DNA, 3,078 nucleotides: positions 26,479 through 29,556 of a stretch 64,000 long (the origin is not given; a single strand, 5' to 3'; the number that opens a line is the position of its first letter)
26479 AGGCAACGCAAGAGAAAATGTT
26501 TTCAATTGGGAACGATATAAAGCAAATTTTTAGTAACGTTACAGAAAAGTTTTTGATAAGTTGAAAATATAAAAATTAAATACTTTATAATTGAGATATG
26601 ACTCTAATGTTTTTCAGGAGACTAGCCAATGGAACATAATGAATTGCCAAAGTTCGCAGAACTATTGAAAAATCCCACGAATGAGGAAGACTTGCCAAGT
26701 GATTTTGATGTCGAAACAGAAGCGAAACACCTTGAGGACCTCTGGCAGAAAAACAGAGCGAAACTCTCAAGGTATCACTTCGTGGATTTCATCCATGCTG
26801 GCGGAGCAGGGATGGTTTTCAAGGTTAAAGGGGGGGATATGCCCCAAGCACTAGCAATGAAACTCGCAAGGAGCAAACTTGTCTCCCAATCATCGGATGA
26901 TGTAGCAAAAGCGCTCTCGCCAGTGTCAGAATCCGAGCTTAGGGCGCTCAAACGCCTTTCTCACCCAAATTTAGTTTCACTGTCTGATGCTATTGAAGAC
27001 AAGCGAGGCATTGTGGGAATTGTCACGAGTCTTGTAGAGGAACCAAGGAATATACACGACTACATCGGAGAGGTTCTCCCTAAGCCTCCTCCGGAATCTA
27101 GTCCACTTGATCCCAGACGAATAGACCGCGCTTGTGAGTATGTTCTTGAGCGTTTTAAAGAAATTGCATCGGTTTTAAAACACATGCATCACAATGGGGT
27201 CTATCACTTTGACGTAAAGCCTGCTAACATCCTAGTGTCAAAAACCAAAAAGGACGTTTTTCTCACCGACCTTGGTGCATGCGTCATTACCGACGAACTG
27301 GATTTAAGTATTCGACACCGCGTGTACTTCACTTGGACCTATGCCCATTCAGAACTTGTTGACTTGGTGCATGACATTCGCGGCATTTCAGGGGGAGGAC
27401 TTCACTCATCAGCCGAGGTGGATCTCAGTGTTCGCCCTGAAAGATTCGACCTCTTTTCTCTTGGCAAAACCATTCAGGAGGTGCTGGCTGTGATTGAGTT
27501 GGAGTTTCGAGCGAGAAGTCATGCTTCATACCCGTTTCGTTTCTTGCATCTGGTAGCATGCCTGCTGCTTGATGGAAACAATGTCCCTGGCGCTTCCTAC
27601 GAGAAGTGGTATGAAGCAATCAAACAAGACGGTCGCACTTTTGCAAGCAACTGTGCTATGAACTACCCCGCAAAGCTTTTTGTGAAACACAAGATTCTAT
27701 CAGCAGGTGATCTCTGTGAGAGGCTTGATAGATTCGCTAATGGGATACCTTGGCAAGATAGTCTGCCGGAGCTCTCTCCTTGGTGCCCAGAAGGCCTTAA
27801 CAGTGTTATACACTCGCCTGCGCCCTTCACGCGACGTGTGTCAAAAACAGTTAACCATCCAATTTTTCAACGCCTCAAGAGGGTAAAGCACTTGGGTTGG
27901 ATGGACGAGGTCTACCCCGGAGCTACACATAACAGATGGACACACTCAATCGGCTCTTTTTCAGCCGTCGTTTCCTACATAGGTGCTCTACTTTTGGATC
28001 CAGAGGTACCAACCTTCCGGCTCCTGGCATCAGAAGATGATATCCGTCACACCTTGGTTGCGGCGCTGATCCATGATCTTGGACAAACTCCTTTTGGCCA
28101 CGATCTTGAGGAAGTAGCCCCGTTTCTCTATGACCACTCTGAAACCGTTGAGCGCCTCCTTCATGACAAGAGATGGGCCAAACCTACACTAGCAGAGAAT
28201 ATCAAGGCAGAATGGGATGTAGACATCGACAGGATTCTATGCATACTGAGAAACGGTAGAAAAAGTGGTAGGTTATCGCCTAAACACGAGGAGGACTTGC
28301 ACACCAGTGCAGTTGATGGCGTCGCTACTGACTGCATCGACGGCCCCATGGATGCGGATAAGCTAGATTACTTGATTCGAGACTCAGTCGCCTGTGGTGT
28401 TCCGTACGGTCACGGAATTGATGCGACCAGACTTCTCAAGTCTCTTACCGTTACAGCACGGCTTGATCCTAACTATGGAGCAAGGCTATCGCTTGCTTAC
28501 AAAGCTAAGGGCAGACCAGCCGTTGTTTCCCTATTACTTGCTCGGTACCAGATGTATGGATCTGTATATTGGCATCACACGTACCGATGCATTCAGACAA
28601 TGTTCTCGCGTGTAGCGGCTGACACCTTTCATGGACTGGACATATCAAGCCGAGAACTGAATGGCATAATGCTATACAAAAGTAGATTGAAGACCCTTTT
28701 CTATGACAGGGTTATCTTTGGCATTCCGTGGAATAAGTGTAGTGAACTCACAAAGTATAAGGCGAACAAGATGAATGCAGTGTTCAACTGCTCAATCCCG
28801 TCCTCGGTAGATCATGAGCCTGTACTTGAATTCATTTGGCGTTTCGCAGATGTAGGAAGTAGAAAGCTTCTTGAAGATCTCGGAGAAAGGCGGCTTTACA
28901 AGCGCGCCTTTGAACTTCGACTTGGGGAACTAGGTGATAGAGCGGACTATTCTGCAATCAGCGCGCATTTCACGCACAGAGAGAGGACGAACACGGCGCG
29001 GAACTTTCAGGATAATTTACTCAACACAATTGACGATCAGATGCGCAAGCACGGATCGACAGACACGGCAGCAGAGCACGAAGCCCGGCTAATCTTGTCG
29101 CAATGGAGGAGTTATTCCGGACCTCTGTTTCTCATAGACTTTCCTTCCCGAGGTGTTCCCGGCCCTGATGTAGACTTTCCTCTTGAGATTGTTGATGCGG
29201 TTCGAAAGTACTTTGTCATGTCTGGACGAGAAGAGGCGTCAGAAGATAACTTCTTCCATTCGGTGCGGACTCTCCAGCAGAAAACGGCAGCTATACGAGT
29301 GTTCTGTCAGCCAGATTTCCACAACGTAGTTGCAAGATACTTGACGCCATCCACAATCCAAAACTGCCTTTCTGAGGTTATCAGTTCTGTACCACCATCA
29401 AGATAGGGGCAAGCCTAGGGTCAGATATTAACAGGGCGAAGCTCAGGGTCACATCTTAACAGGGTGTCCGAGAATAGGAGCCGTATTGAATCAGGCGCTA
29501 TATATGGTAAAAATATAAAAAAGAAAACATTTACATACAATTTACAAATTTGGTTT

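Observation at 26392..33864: Candidate two-gene defence-like module (kinase-HD + SEFIR-T-C) sitting between Y1-transposase sequences, with a sharp compositional break between the two genes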

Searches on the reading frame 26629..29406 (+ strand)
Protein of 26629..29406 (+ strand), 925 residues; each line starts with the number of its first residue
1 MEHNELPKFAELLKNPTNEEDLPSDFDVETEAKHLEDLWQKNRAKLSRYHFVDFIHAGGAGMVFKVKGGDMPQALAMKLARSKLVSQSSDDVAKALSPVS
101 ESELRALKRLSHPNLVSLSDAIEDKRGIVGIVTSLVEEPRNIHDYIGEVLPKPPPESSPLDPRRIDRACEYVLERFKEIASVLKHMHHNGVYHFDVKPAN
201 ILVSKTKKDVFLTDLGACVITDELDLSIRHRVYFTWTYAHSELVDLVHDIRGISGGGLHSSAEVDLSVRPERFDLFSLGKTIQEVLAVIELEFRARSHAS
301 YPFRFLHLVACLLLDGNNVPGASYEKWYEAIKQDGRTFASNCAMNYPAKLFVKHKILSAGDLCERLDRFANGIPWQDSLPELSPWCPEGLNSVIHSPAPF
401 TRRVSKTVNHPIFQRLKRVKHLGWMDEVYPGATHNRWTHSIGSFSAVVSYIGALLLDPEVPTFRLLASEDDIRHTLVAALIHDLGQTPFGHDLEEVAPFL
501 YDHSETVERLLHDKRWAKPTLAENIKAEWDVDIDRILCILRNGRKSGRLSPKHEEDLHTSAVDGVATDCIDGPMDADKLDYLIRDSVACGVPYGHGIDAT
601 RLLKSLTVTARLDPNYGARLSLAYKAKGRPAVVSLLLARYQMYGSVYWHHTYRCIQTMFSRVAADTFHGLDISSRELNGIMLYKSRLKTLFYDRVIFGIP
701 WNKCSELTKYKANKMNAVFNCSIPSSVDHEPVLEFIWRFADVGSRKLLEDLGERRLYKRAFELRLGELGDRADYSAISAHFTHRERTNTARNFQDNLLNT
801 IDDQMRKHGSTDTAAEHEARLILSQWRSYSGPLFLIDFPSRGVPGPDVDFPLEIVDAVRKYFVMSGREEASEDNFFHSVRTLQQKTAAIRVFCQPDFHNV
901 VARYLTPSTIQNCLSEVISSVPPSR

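Call 3: search_protein_families(library=pfam, proteins=[window:26629-29406:+], max_evalue=0.01)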
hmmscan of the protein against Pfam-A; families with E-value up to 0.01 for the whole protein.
window:26629-29406:+ (925 aa): 5 families
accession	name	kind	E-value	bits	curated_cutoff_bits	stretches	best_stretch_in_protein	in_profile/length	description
PF00069.31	Pkinase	-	9.3e-17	61.7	31.7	1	50-244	2-169/263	Protein kinase domain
PF19276.4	HD_assoc_2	-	3.4e-11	43.4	23.1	1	597-677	1-72/222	HD associated region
PF07714.23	PK_Tyr_Ser-Thr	-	4.5e-06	26.6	23.1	1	101-218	49-149/258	Protein tyrosine and serine/threonine kinase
PF01966.28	HD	-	0.00025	21.7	22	1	459-513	20-68/116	HD domain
PF06293.20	Kdo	-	0.0067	16.3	21.3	0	176-215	124-166/207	Lipopolysaccharide kinase (Kdo/WaaP) family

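Call 4: search_protein_families(library=padloc, proteins=[window:26629-29406:+], max_evalue=0.01)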
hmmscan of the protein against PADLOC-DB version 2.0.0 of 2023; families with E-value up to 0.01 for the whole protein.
window:26629-29406:+ (925 aa): 33 families (the best 25 are shown)
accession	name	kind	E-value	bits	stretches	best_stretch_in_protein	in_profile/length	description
PDLC03920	MkoA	-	2.3e-16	57.3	1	77-286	32-221/1112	-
PDLC04138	mad6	-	1.7e-15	55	1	44-223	48-205/659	mads_6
PDLC04047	PD-T4-6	-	5.2e-15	53.4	2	172-245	113-185/327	-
PDLC04053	PD-T4-6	-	6.7e-15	53.3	1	44-227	6-167/311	-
PDLC04042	PD-T4-6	-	8e-14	50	1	43-218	5-156/292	-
PDLC04060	PD-T4-6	-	1e-13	49.1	1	46-250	7-192/486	-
PDLC04054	PD-T4-6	-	2.1e-12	45.2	1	49-244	12-185/347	-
PDLC04044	PD-T4-6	-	3.1e-10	37.7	1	47-218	32-186/372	-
PDLC04048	PD-T4-6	-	3.9e-10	37.6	1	47-228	10-168/354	-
PDLC04043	PD-T4-6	-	1.3e-09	35.6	1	44-238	12-182/452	-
PDLC04059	PD-T4-6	-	2.9e-09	34.5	1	172-223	112-163/433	-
PDLC04039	PD-T4-6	-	5.2e-09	33.6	1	44-244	11-187/458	-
PDLC04057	PD-T4-6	-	1.6e-08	32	1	47-221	8-158/443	-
PDLC04045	PD-T4-6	-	2.2e-08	31.4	1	172-218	141-187/350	-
PDLC04050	PD-T4-6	-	2.1e-07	28.2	1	173-220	166-212/480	-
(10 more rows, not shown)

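Call 10: find_homologous_proteins(query=window:26629-29406:+, max_evalue=0.00001)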
Query window:26629-29406:+ (925 aa): 95 proteins with E <= 0.00001 among 8000 candidates.
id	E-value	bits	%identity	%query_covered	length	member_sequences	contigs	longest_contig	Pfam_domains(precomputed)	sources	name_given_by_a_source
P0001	0.0e+0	2154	100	100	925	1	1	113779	PF07714.24,PF00069.32,PF19276.5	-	-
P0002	6.4e-290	982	49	99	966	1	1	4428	PF07714.24,PF00069.32,PF01966.29,PF19276.5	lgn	-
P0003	5.2e-283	959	49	99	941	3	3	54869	PF07714.24,PF00069.32,PF19276.5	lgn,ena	-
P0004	2.1e-281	954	49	99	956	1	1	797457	PF07714.24,PF00069.32,PF01966.29,PF19276.5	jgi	jgi:HD superfamily phosphohydrolase/serine/threonine protein kinase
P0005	4.3e-281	953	48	99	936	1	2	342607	PF07714.24,PF00069.32,PF19276.5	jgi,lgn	jgi:serine/threonine protein kinase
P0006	9.1e-280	949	49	99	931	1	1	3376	PF07714.24,PF00069.32,PF19276.5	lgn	-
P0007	2.0e-272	924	47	99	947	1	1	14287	PF07714.24,PF00069.32,PF01966.29,PF19276.5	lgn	-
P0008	1.4e-270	918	48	99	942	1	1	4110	PF07714.24,PF00069.32,PF19276.5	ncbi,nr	ncbi:MAG: protein kinase [Candidatus Competibacteraceae bacterium]|nr:protein kinase [Candidatus Com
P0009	8.6e-268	909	48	99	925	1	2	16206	PF07714.24,PF00069.32,PF01966.29,PF19276.5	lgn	-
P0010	9.0e-267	906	47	99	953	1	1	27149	PF07714.24,PF00069.32,PF19276.5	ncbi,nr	ncbi:MAG: protein kinase [Bryobacterales bacterium]|nr:protein kinase [Bryobacterales bacterium]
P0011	3.6e-266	904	47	99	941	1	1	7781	PF07714.24,PF00069.32,PF19276.5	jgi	jgi:HD superfamily phosphohydrolase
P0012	1.3e-264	898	48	95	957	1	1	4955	PF07714.24,PF00069.32,PF19276.5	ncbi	-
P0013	2.6e-262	891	47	99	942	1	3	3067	PF07714.24,PF00069.32,PF01966.29,PF19276.5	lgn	-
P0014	3.7e-262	890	46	99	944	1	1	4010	PF07714.24,PF00069.32,PF19276.5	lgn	-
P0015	4.3e-262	890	46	99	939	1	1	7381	PF07714.24,PF00069.32,PF19276.5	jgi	-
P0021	7.8e-253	859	46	99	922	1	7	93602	PF07714.24,PF00069.32,PF19276.5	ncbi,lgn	-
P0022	2.5e-252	858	45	99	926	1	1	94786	PF07714.24,PF00069.32,PF19276.5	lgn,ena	-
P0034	3.7e-247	841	45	97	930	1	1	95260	PF07714.24,PF00069.32,PF19276.5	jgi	jgi:HD superfamily phosphohydrolase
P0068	8.0e-220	750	42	99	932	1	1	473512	PF07714.24,PF00069.32,PF01966.29,PF19276.5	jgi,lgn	jgi:HD superfamily phosphohydrolase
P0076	2.4e-115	405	32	98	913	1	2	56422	PF07714.24,PF00069.32,PF01966.29,PF19276.5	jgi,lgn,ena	jgi:HD superfamily phosphohydrolase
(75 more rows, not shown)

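Call 22: find_related_loci(query=A2, collection=genome_contigs, flank=10000)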
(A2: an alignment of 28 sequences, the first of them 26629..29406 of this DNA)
Query A2 (925 aa) in genome_contigs; peptide patterns used: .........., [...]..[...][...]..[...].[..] (x = any residue, [..] = any of these).
598 stretches matched a pattern (row limit reached: there are more); 390 encode a relative of the query (tblastn E <= 1e-3); the best 80 are kept; 80 distinct loci.
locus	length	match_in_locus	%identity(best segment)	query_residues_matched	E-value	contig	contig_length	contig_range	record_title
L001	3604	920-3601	47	6-911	0e+0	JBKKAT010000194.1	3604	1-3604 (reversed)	MAG: Acidobacteriota bacterium isolate swi_bin.31 k127_4886327, whole genome shotgun sequence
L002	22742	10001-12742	43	5-921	0e+0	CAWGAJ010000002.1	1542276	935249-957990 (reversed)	MAG: Pirellulales bacterium isolate MFD04408.bin.2.31 genome assembly, contig: contig_23894, whole genome shotgun sequen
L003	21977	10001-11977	28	38-759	7e-67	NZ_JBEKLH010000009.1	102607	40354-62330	MAG: Methanoregula sp. isolate SPRUCE 366 SPRUCE_366_9, whole genome shotgun sequence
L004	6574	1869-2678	36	400-685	1e-42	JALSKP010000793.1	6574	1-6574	MAG: Myxococcales bacterium isolate 355-202_metabat1_scaf2bin.002 355-202_scaffold_7135_c2, whole genome shotgun sequenc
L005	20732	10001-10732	37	400-658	7e-41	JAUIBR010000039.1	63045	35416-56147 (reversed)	MAG: bacterium isolate 6_bin.52 NODE_640_length_63045_cov_1.527925, whole genome shotgun sequence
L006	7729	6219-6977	35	394-673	6e-40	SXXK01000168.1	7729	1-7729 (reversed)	MAG: Planctomyces sp. isolate F1-20-MAGs055 F1-20__c253120, whole genome shotgun sequence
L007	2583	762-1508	35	399-674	3e-40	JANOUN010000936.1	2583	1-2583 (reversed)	MAG: Planctomycetota bacterium isolate VAR_39_metabat_103_sub VAR_39_k141_3933344, whole genome shotgun sequence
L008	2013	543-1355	35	379-674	3e-40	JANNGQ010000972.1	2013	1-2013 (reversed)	MAG: Planctomycetota bacterium isolate SOY_6_C_metabat_405_sub SOY_6_C_k141_4948320, whole genome shotgun sequence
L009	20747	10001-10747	35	399-674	6e-39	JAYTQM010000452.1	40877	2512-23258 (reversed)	MAG: Planctomyces sp. isolate GFS_4656 GFS_4656_451, whole genome shotgun sequence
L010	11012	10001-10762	37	399-668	7e-39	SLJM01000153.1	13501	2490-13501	MAG: Myxococcales bacterium isolate CSSed165cm_238 CSSed16-5cm-14786, whole genome shotgun sequence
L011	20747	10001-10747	34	399-674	3e-38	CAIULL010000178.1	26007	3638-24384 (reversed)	MAG: uncultured Schlesneria sp. isolate AM-2014_bin-0469 genome assembly, contig: bin-0469:178/296, whole genome shotgun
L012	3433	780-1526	33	399-674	2e-38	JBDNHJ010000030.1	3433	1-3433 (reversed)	MAG: Fuerstiella sp. isolate concoct.253.ELB k141_73795, whole genome shotgun sequence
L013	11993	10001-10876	32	399-735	4e-38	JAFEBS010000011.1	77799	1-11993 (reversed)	MAG: Planctomycetota bacterium isolate SZAS-6 PLAN-KAN-1__11__length-77799, whole genome shotgun sequence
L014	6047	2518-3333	34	378-674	7e-38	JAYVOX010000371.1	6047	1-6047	MAG: Schlesneria sp. isolate GL72_DN_concoct_9_sub GL72_DN_concoct_9_sub_370, whole genome shotgun sequence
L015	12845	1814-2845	32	368-763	1e-37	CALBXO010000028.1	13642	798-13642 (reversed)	MAG TPA_asm: uncultured proteobacterium isolate ERR2206771_bin.55_CONCOCT_v1.1_MAG genome assembly, contig: ERZ888641.40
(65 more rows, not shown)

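Call 23: find_encoding_contigs(protein=P0004, flank=8000, max_places=2)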
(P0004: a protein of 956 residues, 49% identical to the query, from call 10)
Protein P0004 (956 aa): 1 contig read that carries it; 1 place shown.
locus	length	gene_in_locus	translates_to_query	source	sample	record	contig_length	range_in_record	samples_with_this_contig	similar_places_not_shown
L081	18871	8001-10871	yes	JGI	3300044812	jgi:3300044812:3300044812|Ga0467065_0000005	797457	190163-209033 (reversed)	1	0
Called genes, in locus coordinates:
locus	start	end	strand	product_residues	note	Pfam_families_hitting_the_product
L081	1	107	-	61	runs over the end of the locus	-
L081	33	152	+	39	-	-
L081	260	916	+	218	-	-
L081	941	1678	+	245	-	-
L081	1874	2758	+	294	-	-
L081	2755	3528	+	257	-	-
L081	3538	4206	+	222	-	PF08924:Rv2525c_GlyHyd-like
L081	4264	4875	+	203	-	-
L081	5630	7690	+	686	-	PF02415:Chlam_PMP (faint), PF13229:Beta_helix (weak), PF01510:Amidase_2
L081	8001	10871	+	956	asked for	PF00069:Pkinase, PF07714:PK_Tyr_Ser-Thr, PF01966:HD (weak), PF19276:HD_assoc_2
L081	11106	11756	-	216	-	-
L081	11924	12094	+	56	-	-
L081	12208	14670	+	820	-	PF00211:Guanylate_cyc (faint), PF13432:TPR_16 (faint), PF17680:FlgO (weak), PF07719:TPR_2 (faint), PF13428:TPR_14 (faint), PF00515:TPR_1 (faint), PF13431:TPR_17 (faint), PF23914:TPR_CcmH_CycH (faint)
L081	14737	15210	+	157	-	PF00027:cNMP_binding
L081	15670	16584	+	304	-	PF12833:HTH_18, PF00165:HTH_AraC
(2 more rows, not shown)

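Call 24: find_encoding_contigs(protein=P0005, flank=8000, max_places=2)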
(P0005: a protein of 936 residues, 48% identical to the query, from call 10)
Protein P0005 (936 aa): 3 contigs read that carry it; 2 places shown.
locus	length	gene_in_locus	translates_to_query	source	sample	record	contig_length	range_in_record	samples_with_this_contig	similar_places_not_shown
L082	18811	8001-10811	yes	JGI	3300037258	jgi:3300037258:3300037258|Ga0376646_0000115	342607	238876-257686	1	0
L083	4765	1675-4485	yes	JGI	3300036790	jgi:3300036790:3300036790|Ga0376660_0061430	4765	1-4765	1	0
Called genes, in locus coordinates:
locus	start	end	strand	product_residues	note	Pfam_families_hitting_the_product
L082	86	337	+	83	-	PF07927:HicA_toxin (weak)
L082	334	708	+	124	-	PF05534:HicB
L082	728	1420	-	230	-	PF05685:Uma2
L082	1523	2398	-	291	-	PF12787:EcsC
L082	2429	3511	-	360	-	PF00561:Abhydrolase_1, PF12146:Hydrolase_4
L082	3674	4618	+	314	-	PF22847:Glyco_hydro_43_rel (faint), PF04616:Glyco_hydro_43 (weak)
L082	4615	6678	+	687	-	PF06874:FBPase_2, PF00149:Metallophos (faint)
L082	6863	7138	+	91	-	-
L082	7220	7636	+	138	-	-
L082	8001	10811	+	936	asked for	PF00069:Pkinase, PF07714:PK_Tyr_Ser-Thr, PF19276:HD_assoc_2 (weak)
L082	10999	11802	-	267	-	PF19420:DDAH_eukar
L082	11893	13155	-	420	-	PF04455:Saccharop_dh_N, PF21571:ArgZ-like_C_1st, PF21570:ArgZ-like_C_2nd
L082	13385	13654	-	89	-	-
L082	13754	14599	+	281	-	-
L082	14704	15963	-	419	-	PF00155:Aminotran_1_2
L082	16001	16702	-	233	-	-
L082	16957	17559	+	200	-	PF01035:DNA_binding_1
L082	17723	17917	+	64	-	-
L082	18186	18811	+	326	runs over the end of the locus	PF00005:ABC_tran, PF13304:AAA_21 (faint)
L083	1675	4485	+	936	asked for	PF00069:Pkinase, PF07714:PK_Tyr_Ser-Thr, PF19276:HD_assoc_2 (weak)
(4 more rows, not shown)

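Call 25: find_encoding_contigs(protein=P0003, flank=8000, max_places=2)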
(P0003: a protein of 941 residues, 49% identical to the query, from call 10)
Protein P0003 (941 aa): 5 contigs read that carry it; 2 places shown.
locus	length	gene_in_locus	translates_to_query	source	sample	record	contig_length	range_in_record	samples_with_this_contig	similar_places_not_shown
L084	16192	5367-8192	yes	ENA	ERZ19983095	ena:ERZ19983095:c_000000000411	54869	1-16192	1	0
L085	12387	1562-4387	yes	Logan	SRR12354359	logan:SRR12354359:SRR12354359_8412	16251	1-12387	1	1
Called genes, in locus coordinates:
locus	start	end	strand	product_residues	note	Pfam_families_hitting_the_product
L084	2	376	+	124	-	?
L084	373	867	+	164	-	PF00293:NUDIX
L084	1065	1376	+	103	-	-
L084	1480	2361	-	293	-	-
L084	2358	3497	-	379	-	PF01168:Ala_racemase_N, PF00842:Ala_racemase_C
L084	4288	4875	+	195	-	PF05724:TPMT, PF13649:Methyltransf_25 (weak), PF08241:Methyltransf_11, PF08242:Methyltransf_12 (weak)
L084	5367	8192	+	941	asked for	PF00069:Pkinase, PF07714:PK_Tyr_Ser-Thr, PF19276:HD_assoc_2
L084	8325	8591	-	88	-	-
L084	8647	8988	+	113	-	PF03551:PadR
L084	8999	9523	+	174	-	-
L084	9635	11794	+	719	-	PF13519:VWA_2 (weak), PF02494:HYR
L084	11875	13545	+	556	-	PF05935:Arylsulfotrans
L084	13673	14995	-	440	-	-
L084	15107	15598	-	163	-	-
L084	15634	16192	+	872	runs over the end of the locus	PF01547:SBP_bac_1, PF13416:SBP_bac_8, PF00528:BPD_transp_1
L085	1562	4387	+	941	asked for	PF00069:Pkinase, PF07714:PK_Tyr_Ser-Thr, PF19276:HD_assoc_2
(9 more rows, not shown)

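Call 27: find_related_loci(query=A2, collection=metagenome_contigs, flank=6000)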
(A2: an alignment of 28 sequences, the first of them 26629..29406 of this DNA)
Query A2 (925 aa) in metagenome_contigs; peptide patterns used: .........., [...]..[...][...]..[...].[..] (x = any residue, [..] = any of these).
600 stretches matched a pattern (row limit reached: there are more); 415 encode a relative of the query (tblastn E <= 1e-3); the best 80 are kept; 80 distinct loci.
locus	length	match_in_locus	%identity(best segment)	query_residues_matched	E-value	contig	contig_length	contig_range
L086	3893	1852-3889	47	7-664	1e-91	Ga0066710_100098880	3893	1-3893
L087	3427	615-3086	28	30-918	4e-83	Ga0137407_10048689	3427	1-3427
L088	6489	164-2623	28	29-900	8e-75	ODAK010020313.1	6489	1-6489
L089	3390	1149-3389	28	20-759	4e-70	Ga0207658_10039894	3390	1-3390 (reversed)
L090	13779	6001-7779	30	55-664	1e-64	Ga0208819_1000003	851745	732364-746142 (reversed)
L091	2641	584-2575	29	183-907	6e-66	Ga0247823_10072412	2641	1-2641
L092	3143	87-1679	28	81-663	2e-64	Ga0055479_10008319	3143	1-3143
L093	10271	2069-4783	27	44-907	7e-58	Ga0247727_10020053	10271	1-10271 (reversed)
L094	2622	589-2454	29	28-658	1e-64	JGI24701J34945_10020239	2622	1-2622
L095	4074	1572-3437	27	176-842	3e-49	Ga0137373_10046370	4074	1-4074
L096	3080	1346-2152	37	387-673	2e-42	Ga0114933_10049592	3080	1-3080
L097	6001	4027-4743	34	399-662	1e-39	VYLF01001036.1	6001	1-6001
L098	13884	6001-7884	26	47-670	8e-39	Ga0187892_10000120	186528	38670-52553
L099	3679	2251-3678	29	58-580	1e-38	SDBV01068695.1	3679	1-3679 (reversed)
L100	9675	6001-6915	31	379-704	3e-38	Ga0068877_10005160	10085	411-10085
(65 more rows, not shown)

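Call 48: search_protein_families(library=ncbifam, proteins=[window:26629-29406:+], max_evalue=0.01)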
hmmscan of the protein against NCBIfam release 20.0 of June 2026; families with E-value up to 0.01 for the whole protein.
window:26629-29406:+ (925 aa): 13 families
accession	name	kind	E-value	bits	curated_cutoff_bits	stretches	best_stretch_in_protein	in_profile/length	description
NF047741.1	antiphage_MADS6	equivalog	4.9e-12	45.2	460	2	174-233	303-361/612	methylation-associated defense system protein kinase MAD6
NF033483.0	PknB_PASTA_kin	equivalog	1.4e-10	40.8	450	1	47-220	7-156/563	Stk1 family PASTA domain-containing Ser/Thr kinase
NF038151.1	lanthi_synth_III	equivalog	5.6e-06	25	575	1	33-223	207-388/833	class III lanthionine synthetase LanKC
NF002475.0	PRK01723.1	equivalog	1.5e-05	24.2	142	1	174-220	147-192/241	3-deoxy-D-manno-octulosonic acid kinase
TIGR01353.1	dGTP_triPase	subfamily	6.2e-05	22.7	152.35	1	432-496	35-96/389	dGTP triphosphohydrolase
NF038150.1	lanthi_synth_IV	equivalog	9.9e-05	20.8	650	1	47-284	189-388/851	class IV lanthionine synthetase LanL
NF009651.0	PRK13184.1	equivalog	0.00012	20.2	839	1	164-221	107-163/932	serine/threonine-protein kinase PknD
TIGR03724.2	arch_bud32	equivalog_domain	0.00021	20.9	125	1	174-223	89-136/193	KEOPS complex kinase/ATPase Bud32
NF052427.1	StpK7MSMEG_1200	equivalog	0.00028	19.5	900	1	173-223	111-160/601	serine/threonine protein kinase StpK7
NF011460.0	PRK14879.1-1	equivalog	0.00072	18.8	199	1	171-233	110-173/232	Kae1-associated kinase Bud32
NF002205.0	PRK01096.1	equivalog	0.003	16.7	439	1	433-496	59-124/444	deoxyguanosinetriphosphate triphosphohydrolase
TIGR03903.1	TOMM_kin_cyc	equivalog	0.0055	14.5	705.75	0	102-208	27-117/1267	TOMM system kinase/cyclase fusion protein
NF041026.1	antiphage_dGTPase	exception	0.008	15.3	400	0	435-494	52-108/425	anti-phage deoxyguanosine triphosphatase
